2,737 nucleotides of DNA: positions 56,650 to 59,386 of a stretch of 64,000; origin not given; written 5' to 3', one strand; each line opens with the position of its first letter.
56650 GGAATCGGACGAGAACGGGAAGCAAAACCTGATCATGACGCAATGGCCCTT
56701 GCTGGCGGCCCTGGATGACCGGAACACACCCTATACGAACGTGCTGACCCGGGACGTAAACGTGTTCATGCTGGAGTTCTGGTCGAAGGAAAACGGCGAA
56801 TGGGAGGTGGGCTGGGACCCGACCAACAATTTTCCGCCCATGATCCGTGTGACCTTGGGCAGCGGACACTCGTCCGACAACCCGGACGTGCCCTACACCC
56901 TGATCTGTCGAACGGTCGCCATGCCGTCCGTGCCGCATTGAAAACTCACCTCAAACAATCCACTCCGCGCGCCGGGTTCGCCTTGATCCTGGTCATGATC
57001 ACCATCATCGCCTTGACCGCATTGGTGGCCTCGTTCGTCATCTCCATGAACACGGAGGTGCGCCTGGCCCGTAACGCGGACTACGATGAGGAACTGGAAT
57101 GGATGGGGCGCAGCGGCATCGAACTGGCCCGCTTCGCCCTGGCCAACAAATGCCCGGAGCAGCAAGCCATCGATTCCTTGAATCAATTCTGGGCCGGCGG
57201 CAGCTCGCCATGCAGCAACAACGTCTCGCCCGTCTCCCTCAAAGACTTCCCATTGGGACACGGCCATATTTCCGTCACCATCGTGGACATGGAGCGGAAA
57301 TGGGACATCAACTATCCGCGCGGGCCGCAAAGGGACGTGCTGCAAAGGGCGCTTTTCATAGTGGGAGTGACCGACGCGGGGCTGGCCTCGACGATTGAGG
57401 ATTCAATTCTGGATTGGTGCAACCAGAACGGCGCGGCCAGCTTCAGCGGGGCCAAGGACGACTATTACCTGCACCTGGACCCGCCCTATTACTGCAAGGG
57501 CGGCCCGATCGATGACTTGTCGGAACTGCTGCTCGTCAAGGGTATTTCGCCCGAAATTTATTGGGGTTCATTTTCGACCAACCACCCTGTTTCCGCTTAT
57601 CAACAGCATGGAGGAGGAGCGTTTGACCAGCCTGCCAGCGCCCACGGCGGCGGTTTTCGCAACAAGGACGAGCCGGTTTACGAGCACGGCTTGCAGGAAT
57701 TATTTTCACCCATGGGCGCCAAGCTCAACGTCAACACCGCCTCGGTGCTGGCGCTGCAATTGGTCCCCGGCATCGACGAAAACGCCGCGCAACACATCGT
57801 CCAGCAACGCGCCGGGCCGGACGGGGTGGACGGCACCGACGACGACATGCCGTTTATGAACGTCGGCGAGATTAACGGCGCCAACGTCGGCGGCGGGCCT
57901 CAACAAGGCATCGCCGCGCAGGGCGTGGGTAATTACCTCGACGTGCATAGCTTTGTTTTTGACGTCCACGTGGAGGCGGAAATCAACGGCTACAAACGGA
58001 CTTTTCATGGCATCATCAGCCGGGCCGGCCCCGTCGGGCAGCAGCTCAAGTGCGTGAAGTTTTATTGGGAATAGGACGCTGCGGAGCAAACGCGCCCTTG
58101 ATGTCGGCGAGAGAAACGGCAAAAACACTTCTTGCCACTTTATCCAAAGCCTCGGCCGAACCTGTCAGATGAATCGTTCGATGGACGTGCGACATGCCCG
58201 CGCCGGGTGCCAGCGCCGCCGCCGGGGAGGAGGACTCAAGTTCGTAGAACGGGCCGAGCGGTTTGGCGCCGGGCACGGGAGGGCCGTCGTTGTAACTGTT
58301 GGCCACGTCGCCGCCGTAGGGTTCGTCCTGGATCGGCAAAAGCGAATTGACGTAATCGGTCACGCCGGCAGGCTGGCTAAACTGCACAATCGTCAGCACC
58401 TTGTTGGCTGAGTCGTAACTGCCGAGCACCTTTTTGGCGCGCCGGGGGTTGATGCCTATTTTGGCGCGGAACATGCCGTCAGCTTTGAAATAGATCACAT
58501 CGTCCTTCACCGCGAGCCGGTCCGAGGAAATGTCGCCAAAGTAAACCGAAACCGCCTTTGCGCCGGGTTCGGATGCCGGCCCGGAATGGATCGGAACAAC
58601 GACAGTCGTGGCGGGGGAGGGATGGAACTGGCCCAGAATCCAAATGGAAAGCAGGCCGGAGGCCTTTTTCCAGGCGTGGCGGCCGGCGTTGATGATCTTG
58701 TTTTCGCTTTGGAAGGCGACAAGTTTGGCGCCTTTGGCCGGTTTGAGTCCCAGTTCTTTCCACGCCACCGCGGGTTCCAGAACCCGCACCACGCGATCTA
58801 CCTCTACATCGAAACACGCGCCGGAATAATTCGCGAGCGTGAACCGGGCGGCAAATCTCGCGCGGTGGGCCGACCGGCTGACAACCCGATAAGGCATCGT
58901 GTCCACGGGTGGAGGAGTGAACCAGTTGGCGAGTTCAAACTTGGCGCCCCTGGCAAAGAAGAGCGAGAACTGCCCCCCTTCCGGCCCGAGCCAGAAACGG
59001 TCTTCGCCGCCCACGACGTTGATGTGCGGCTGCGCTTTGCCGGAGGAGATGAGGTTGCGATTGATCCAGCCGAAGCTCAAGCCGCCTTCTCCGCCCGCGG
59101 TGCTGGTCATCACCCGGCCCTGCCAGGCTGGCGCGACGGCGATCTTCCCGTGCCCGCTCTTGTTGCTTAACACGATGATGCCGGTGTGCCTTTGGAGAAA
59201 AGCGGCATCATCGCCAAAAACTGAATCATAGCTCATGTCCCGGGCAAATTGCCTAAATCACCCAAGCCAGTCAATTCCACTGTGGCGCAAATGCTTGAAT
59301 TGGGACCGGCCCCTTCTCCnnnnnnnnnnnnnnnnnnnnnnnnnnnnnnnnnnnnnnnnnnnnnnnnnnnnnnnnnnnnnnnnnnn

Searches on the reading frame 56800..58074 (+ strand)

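Call 20: search_protein_families(library=pfam, proteins=[window:56800-58074:+], max_evalue=0.01)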
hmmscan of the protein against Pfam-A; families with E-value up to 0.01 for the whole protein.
window:56800-58074:+ (424 aa): 3 families
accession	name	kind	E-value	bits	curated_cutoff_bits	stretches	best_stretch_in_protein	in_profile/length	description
PF21687.3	T2SSK_1st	-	1.5e-13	51.8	26.2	1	180-254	22-95/107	Type II secretion system (T2SS), protein K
PF12836.13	HHH_3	-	4.8e-08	33.4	27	1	308-337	5-34/65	Helix-hairpin-helix motif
PF03934.19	T2SSK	-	0.0088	16.8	24.2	0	309-344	1-33/63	Type II secretion system (T2SS), protein K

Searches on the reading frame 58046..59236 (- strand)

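Call 20: search_protein_families(library=pfam, proteins=[window:58046-59236:-], max_evalue=0.01)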
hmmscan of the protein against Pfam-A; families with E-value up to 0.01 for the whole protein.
window:58046-59236:- (396 aa): 1 family
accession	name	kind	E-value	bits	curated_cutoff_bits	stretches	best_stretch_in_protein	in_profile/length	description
PF20583.3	DUF6786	-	1.9e-149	498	27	1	7-383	3-376/376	Family of unknown function (DUF6786)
